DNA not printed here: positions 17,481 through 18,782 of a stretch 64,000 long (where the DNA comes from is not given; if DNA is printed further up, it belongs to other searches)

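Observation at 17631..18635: Tandem Fcl paralog lacking the catalytic cysteine (Cys to Tyr in the GSSxxYP motif)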

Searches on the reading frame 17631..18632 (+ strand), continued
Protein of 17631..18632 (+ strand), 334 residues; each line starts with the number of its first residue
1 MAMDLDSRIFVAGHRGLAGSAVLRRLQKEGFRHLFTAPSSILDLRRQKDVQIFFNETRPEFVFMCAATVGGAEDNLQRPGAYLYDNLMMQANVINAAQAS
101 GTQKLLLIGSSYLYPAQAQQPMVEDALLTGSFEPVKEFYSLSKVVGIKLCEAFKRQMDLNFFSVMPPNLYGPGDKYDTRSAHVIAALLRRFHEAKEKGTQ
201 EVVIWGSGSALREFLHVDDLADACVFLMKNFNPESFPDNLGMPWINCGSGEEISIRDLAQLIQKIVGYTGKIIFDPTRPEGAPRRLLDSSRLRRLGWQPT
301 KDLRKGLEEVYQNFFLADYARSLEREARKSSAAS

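Call 39: search_solved_structures(query=P0191, max_evalue=1e-40, show_alignments=5)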
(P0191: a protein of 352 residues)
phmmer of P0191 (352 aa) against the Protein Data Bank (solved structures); distinct sequences matched with E-value up to 1e-40: 13.
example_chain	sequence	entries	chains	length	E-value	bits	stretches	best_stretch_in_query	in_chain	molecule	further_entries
7anh_A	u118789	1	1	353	1e-94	320.9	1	3-350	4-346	GDP-L-fucose synthase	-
8ewu_A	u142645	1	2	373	7.2e-93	314.9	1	2-350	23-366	GDP-L-fucose synthase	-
7cxt_A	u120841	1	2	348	2.4e-83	283.6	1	2-349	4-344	GDP-L-fucose synthase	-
7m13_A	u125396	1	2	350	2.4e-83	283.5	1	2-349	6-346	GDP-L-fucose synthase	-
7anc_A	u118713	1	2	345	2.7e-83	283.4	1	2-349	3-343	GDP-L-fucose synthase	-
1bws_A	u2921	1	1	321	3.9e-81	276.3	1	5-190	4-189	PROTEIN (GDP-4-KETO-6-DEOXY-D-MANNOSE EPIMERASE/REDUCTASE)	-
1bsv_A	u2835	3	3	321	1.4e-80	274.5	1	5-190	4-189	PROTEIN (GDP-FUCOSE SYNTHETASE) | GDP-FUCOSE SYNTHETASE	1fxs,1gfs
1e6u_A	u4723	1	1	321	1.7e-80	274.2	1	5-190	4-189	GDP-FUCOSE SYNTHETASE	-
1e7s_A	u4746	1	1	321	3.9e-80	273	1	5-190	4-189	GDP-FUCOSE SYNTHETASE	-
1e7q_A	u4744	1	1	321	4.2e-80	272.9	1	5-190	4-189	GDP-FUCOSE SYNTHETASE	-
1e7r_A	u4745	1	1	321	2.7e-79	270.2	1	5-190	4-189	GDP-FUCOSE SYNTHETASE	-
7ll6_A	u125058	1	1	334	2.3e-74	254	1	5-192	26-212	GDP-L-fucose synthase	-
8du0_A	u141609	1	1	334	2.3e-74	254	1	5-192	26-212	GDP-L-fucose synthase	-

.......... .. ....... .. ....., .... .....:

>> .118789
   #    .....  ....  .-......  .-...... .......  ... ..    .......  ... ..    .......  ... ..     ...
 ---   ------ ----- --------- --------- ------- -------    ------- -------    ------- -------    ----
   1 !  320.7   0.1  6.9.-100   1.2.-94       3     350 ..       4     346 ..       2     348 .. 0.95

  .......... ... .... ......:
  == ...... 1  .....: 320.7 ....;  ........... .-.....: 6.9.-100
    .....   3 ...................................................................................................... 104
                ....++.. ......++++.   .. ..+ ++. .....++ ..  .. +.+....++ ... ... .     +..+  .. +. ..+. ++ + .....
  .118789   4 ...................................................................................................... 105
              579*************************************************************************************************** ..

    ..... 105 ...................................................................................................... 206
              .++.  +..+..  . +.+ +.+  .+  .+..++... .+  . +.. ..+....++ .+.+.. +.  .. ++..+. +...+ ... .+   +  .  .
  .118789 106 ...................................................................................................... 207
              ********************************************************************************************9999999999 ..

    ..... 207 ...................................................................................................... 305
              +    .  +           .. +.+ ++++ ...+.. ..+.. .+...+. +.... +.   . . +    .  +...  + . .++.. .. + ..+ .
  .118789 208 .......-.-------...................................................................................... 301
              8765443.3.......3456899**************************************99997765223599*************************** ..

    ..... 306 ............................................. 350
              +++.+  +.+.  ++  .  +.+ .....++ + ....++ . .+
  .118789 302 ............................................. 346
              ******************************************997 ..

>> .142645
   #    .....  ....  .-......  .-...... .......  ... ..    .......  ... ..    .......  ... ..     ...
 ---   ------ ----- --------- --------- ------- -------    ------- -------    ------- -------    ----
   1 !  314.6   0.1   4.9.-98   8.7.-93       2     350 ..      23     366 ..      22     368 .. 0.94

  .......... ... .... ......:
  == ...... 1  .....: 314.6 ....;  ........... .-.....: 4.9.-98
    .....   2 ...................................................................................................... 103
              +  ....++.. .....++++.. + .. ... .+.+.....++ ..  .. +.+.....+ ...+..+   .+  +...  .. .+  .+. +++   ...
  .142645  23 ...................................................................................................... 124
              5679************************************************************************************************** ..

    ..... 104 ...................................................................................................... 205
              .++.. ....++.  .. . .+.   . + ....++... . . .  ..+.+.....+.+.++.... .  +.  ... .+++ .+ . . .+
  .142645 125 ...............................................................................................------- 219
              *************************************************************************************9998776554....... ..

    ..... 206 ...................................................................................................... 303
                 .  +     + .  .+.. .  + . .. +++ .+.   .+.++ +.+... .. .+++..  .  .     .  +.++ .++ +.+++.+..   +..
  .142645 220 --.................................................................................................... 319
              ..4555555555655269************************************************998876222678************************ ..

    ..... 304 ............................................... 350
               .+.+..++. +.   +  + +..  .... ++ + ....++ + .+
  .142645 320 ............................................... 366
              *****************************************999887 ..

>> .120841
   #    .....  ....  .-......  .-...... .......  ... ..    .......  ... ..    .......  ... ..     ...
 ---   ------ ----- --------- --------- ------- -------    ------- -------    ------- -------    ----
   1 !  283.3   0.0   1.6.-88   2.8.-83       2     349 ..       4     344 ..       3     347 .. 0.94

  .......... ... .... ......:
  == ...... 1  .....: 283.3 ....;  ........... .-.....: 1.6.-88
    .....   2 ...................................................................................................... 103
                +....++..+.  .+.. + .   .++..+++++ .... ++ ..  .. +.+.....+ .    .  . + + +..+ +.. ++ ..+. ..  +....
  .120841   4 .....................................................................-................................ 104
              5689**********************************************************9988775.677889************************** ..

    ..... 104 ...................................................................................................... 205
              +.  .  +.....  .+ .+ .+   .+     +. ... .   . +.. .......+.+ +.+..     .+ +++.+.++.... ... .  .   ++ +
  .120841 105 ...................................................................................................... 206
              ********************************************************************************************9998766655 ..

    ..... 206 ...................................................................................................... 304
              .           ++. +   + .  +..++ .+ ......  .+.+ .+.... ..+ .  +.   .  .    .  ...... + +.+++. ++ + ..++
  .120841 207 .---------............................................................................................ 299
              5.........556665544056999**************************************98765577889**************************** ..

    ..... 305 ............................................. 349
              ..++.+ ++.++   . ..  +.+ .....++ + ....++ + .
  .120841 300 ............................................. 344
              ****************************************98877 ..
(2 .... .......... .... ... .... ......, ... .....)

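Call 47: find_encoding_contigs(protein=P0007, flank=10000, max_places=2)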
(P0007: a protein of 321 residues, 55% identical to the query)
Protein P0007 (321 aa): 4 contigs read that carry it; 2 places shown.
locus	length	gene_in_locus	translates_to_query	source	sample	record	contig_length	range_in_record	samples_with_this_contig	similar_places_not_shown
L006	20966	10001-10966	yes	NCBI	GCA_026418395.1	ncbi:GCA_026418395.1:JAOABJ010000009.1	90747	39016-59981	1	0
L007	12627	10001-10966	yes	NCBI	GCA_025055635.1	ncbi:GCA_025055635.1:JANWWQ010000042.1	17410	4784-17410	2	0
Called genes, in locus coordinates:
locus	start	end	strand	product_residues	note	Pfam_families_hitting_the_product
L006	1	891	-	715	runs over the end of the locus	-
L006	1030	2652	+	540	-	PF01293:PEPCK_ATP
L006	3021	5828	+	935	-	PF00675:Peptidase_M16, PF05193:Peptidase_M16_C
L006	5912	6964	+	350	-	PF02628:COX15-CtaA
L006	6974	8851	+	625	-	-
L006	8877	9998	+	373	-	PF01370:Epimerase, PF04321:RmlD_sub_bind (weak), PF16363:GDP_Man_Dehyd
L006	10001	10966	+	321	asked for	PF01370:Epimerase, PF02719:Polysacc_synt_2 (faint), PF04321:RmlD_sub_bind (weak), PF16363:GDP_Man_Dehyd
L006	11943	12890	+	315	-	PF00389:2-Hacid_dh, PF02826:2-Hacid_dh_C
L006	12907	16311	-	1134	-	PF13205:Big_5, PF00932:LTD, PF13860:FlgD_ig (faint), PF00932:LTD, PF13585:CHU_C (weak)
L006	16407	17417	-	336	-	-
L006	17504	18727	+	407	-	PF08442:ATP-grasp_2, PF24948:Citrate_synth_N, PF00549:Ligase_CoA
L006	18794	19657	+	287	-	PF00691:OmpA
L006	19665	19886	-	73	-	-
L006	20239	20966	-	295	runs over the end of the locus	PF00231:ATP-synt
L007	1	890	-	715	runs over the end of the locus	-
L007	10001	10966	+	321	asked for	PF01370:Epimerase, PF02719:Polysacc_synt_2 (faint), PF04321:RmlD_sub_bind (weak), PF16363:GDP_Man_Dehyd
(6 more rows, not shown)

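Call 55: predict_structure(alignment_id=A3)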
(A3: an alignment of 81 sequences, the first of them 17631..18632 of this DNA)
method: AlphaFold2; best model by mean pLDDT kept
length: 334 residues; sequences in the alignment: 81
mean_pLDDT: 93.7   pTM: 0.92
mean pLDDT of the five models: 93.7, 93.7, 92.5, 92.2, 92.1
residues with pLDDT >= 90: 279; 70-90: 48; 50-70: 7; < 50: 0
segments of 3 or more residues with pLDDT < 50: none
pLDDT, mean of each block of 10 residues (from residue 1): 94 96 98 97 98 98 92 80 94 98 97 94 94 89 95 94 97 80 90 97 94 98 98 77 92 98 98 92 94 96 97 95 91 86
secondary structure, 60 per line:
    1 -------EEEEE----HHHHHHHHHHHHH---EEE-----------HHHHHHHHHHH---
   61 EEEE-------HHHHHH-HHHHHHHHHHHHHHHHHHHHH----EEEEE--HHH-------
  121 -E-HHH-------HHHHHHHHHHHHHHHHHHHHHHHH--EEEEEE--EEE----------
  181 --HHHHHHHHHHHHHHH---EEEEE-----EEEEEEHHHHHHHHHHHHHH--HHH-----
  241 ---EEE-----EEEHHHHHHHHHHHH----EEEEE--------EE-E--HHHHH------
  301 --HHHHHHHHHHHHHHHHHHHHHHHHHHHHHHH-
elements in order: E8-12 H17-29 E33-35 H47-57 E61-64 H72-77 H79-99 E104-108 H134-157 E160-165 E168-170 H183-197 E201-205 E211-216 H217-230 E244-246 E252-254 H255-266 E271-275 H290-294 H303-333

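Call 59: fold_search(model_id=the predicted structure, library=pdb)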
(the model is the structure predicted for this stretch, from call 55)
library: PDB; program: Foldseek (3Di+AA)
matches with E <= 10: 1856; with E <= 0.001: 885
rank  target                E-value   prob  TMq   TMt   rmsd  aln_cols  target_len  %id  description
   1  1gfs                  1.6e-40  1.00  0.90  0.95   1.8       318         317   44  GDP-FUCOSE SYNTHETASE FROM E. COLI (released 1999-08-17)
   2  1e6u                  8.3e-40  1.00  0.89  0.94   1.8       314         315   44  GDP 4-keto-6-deoxy-D-mannose epimerase reductase (released 2000-10-22)
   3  1e7q                  2.9e-39  1.00  0.89  0.94   1.8       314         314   44  GDP 4-keto-6-deoxy-D-mannose epimerase reductase S107A (released 2000-10-18)
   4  1e7r                  8.5e-39  1.00  0.89  0.94   1.9       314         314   44  GDP 4-keto-6-deoxy-D-mannose epimerase reductase Y136E (released 2000-10-18)
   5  1e7s                  8.5e-39  1.00  0.88  0.94   1.9       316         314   43  GDP 4-keto-6-deoxy-D-mannose epimerase reductase K140R (released 2000-10-18)
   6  1bws                  5.4e-38  1.00  0.88  0.94   1.9       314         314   44  CRYSTAL STRUCTURE OF GDP-4-KETO-6-DEOXY-D-MANNOSE EPIMERASE/REDUCTASE FROM ESCHERICHIA COLI A KEY ENZYME IN THE BIOSYNTH (released 1999-01-13)
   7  8ewu_A                1.3e-37  1.00  0.89  0.84   2.0       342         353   34  X-ray structure of the GDP-6-deoxy-4-keto-D-lyxo-heptose-4-reductase from Campylobacter jejuni HS:15 (released 2022-11-09)
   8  8ewu_B                1.5e-37  1.00  0.90  0.85   2.0       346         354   34  X-ray structure of the GDP-6-deoxy-4-keto-D-lyxo-heptose-4-reductase from Campylobacter jejuni HS:15 (released 2022-11-09)
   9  7cxt_A                2.5e-35  1.00  0.88  0.84   2.2       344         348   33  Crystal structure of a GDP-6-OMe-4-keto-L-xylo-heptose reductase from C.jejuni (released 2021-04-14)
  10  7anh                  3.9e-35  1.00  0.82  0.79   3.0       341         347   35  DdhaC (released 2020-10-21)
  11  7anc_B                1.1e-34  1.00  0.84  0.89   2.6       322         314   35  MlghC, GDP-mannoheptose C4 reductase from Campylobacter jejuni with NADP bound (released 2020-10-21)
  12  7m13_A                2.5e-34  1.00  0.83  0.82   2.8       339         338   34  Crystal structure of CJ1428, a GDP-D-GLYCERO-L-GLUCO-HEPTOSE SYNTHASE from campylobacter jejuni in the presence of NAD (released 2021-03-24)
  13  7anc_A                5.0e-34  1.00  0.84  0.84   2.4       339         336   33  MlghC, GDP-mannoheptose C4 reductase from Campylobacter jejuni with NADP bound (released 2020-10-21)
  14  7ll6                  9.1e-34  1.00  0.80  0.93   2.7       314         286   45  Crystal structure of fucose synthetase family protein from Brucella suis ATCC 23445 (released 2021-03-03)
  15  8du0                  2.0e-33  1.00  0.79  0.92   2.7       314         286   44  Crystal Structure of NADP bound GDP-L-fucose synthase from Brucella ovis (released 2022-08-10)
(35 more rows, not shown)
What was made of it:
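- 17631..18635 (+): fclY: a 334-aa GFS/Fcl paralog with a Tyr/His dyad in place of Cys/His. This is the finding. AF2 model pLDDT 93.7, with TM 0.90/0.95 to E. coli GFS 1gfs (calls 55, 59).
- On GDP-L-fucose synthase (GFS/GMER, NCBIfam NF047922 equivalog): AF2 model TM 0.90/0.95 to 1gfs (calls 55, 59).
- The AF2 model has pLDDT 93.7 and TM 0.90/0.95 to E. coli GFS (calls 55, 59).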

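Call 62: find_encoding_contigs(protein=P0161, flank=8000, max_places=2)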
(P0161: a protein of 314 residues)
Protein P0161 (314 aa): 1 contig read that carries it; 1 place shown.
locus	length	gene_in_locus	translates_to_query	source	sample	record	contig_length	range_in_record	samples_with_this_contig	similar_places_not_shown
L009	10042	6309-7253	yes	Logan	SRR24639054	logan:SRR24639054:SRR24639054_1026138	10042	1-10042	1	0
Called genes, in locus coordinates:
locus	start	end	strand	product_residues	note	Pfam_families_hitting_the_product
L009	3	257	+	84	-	?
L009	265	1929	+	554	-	-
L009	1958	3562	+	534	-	PF04055:Radical_SAM (weak), PF13353:Fer4_12 (weak)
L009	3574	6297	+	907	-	PF00248:Aldo_ket_red, PF13484:Fer4_16 (faint), PF12838:Fer4_7, PF13183:Fer4_8 (weak), PF13187:Fer4_9, PF13534:Fer4_17 (weak), PF22674:C2185-like_N, PF04055:Radical_SAM, +4 more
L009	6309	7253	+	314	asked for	PF01370:Epimerase, PF04321:RmlD_sub_bind, PF16363:GDP_Man_Dehyd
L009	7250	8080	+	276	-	PF00456:Transketolase_N, PF00676:E1_dh (weak), PF09364:XFP_N (weak), PF13292:DXP_synthase_N (weak)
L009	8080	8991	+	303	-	PF02779:Transket_pyr, PF02780:Transketolase_C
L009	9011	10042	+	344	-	?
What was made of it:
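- Other non-Cys GFS-like variants sit in unrelated contexts; for example P0161, with a Tyr/Thr dyad, sits next to radical-SAM and transketolase genes (call 62).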

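Call 69: find_homologous_proteins(query=A2, max_evalue=1e-60)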
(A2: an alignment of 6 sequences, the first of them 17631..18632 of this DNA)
Query A2 (6 sequences) (334 aa, profile of the alignment): 8000 proteins with E <= 1e-60 among 8000 candidates; the best 120 are listed.
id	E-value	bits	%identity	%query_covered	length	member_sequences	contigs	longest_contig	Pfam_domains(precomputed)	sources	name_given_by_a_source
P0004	5.0e-191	652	62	96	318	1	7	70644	PF04321.24,PF16363.12,PF01370.28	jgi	jgi:GDP-L-fucose synthase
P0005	8.8e-191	651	61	96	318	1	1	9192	PF04321.24,PF16363.12,PF01370.28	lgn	-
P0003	5.6e-190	648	64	97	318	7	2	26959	PF04321.24,PF16363.12,PF01370.28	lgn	-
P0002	2.6e-185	633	63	97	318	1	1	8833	PF04321.24,PF16363.12,PF02719.22,PF01370.28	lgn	-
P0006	7.6e-180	615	59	95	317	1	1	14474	PF04321.24,PF16363.12,PF01370.28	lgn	-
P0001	2.6e-175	600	100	100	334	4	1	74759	PF04321.24,PF16363.12,PF01370.28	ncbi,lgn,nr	ncbi:MAG: GDP-L-fucose synthase [Flavobacteriales bacterium]|nr:GDP-L-fucose synthase [Flavobacteria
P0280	2.1e-140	485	55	97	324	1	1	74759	PF04321.24,PF16363.12,PF01370.28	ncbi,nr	ncbi:MAG: GDP-L-fucose synthase [Flavobacteriales bacterium]|nr:GDP-L-fucose synthase [Flavobacteria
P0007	3.5e-140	485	55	96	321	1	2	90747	PF04321.24,PF16363.12,PF02719.22,PF01370.28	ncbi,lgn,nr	ncbi:MAG: GDP-L-fucose synthase [Flavobacteriales bacterium]|nr:GDP-L-fucose synthase [Flavobacteria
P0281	4.9e-140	484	55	95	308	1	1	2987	PF04321.24,PF16363.12,PF01370.28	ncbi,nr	ncbi:MAG: GDP-L-fucose synthase [Flavobacteriales bacterium]|nr:GDP-L-fucose synthase [Flavobacteria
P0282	5.8e-140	484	55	97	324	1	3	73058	PF04321.24,PF16363.12,PF01370.28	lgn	-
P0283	1.1e-139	483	54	95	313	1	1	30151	PF04321.24,PF16363.12,PF02719.22,PF01370.28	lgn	-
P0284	2.8e-137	475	55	97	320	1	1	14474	PF16363.12,PF01370.28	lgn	-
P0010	4.8e-137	474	51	95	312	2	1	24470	PF04321.24,PF16363.12,PF01370.28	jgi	-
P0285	1.8e-134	466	52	94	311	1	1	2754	PF04321.24,PF16363.12,PF01370.28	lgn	-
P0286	1.7e-132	459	53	93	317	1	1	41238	PF04321.24,PF16363.12,PF02719.22,PF01370.28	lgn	-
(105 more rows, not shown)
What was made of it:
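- Origin: the Y-clade profile scores its members at 600-652 bits, then the lineage's own Fcl1 proteins at 474-485, then other Fcl at 466 or below (call 69).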
